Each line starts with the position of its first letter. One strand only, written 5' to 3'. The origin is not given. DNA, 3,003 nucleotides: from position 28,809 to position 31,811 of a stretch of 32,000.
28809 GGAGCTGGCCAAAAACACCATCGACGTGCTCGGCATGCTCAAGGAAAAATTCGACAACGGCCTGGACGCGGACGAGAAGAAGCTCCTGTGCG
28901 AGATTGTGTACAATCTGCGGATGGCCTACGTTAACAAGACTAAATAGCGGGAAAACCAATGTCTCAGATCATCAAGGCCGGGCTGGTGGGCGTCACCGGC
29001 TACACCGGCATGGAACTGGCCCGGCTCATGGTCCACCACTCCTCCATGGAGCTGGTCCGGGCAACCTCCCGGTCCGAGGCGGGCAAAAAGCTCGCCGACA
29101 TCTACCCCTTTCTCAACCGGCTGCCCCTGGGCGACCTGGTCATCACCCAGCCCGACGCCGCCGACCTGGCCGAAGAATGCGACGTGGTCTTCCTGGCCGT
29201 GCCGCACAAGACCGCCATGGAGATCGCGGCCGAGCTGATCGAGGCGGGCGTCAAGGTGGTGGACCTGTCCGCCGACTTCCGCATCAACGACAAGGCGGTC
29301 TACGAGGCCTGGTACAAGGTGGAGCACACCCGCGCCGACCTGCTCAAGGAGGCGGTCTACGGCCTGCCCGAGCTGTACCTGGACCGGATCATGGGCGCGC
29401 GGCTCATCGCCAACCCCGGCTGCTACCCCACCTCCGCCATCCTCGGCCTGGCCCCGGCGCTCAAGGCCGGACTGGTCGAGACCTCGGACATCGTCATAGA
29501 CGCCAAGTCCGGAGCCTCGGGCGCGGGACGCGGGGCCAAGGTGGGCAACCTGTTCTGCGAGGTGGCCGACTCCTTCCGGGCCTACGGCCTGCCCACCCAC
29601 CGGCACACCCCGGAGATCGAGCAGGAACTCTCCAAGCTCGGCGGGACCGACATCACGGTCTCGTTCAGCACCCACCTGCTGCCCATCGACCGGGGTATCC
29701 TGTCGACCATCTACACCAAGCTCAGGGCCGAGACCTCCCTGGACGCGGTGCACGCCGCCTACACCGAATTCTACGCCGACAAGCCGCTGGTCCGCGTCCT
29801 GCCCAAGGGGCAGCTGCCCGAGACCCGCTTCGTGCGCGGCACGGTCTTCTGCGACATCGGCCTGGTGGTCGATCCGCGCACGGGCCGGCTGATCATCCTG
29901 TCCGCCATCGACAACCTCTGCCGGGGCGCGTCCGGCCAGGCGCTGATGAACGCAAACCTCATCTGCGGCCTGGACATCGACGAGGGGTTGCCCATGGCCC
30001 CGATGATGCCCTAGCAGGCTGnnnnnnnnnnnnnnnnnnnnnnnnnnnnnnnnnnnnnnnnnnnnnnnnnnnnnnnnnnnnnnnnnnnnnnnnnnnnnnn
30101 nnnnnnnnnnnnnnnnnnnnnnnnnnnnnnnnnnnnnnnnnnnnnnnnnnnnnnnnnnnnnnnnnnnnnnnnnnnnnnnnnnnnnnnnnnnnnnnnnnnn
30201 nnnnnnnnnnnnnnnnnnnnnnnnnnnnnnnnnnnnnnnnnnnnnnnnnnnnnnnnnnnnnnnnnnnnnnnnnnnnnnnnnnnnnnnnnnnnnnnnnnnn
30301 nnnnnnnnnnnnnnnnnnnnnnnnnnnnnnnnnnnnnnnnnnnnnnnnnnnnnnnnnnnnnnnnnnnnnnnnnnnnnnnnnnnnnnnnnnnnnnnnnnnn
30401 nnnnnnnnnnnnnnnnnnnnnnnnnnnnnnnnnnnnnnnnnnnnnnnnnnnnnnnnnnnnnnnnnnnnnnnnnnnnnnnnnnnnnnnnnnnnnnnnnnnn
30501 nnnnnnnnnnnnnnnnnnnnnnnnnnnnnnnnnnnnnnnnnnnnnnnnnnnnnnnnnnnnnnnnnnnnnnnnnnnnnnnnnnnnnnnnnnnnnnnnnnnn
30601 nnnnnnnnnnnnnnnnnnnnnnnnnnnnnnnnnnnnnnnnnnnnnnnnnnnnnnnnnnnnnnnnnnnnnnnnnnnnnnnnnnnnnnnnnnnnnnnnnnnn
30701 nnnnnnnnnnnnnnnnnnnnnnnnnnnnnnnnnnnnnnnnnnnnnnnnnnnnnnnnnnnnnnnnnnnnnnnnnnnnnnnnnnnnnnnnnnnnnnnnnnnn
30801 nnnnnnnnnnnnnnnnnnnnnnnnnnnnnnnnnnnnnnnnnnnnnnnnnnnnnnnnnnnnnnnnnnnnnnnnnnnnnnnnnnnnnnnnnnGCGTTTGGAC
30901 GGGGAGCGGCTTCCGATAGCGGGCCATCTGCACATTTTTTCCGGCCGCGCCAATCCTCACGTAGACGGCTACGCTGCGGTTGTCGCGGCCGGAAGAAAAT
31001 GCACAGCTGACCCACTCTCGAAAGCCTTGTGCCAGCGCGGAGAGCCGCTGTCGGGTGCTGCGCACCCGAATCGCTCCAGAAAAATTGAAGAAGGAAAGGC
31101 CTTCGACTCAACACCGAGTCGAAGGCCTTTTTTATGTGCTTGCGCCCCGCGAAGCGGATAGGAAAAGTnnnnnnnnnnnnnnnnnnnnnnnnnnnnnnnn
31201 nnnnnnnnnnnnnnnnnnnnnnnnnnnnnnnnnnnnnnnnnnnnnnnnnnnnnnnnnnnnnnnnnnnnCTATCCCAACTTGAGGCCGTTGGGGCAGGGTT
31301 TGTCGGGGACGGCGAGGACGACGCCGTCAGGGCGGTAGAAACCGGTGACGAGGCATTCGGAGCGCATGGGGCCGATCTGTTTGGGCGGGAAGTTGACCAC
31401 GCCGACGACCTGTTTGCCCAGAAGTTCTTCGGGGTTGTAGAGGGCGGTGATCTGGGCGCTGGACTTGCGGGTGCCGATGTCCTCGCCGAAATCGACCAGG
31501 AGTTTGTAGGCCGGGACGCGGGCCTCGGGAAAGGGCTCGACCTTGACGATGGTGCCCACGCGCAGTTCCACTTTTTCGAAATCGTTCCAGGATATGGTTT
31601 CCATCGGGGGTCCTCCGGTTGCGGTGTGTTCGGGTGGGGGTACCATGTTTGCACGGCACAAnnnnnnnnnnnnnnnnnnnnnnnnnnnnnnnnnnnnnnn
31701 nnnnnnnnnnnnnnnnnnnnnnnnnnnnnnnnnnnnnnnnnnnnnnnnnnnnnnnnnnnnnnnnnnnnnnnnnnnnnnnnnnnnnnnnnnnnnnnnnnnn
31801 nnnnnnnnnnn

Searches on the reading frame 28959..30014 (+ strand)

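Call 12: search_protein_families(library=pfam, proteins=[window:28959-30014:+])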
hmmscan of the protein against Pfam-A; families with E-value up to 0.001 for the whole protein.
window:28959-30014:+ (351 aa): 7 families
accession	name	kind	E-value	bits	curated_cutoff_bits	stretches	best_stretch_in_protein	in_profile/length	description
PF22698.1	Semialdhyde_dhC_1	-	4.3e-63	212.5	27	1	155-319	1-165/165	Semialdehyde dehydrogenase, dimerisation domain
PF01118.30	Semialdhyde_dh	-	1.3e-31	110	26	1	6-144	1-118/121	Semialdehyde dehydrogenase, NAD binding domain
PF02774.23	Semialdhyde_dhC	-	1.1e-26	94.5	26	1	164-321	1-183/184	Semialdehyde dehydrogenase, dimerisation domain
PF03807.23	F420_oxidored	-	2.1e-05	25.4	21.6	1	13-105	7-93/94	NADP oxidoreductase coenzyme F420-dependent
PF01408.29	GFO_IDH_MocA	-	0.00049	21.2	24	1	5-101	1-90/120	Oxidoreductase family, NAD-binding Rossmann fold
PF01113.26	DapB_N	-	0.00049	20.6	25.6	1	5-101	1-95/124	Dihydrodipicolinate reductase, N-terminus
PF03435.24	Sacchrp_dh_NADP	-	0.00055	20.7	25.1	0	9-127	3-116/129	Saccharopine dehydrogenase NADP binding domain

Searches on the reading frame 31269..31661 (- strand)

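Call 12: search_protein_families(library=pfam, proteins=[window:31269-31661:-])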
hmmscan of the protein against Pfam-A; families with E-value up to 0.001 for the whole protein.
window:31269-31661:- (130 aa): 1 family
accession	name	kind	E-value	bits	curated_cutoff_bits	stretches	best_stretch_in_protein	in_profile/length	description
PF01588.26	tRNA_bind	-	3e-13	50.1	27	1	33-126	1-94/96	Putative tRNA binding domain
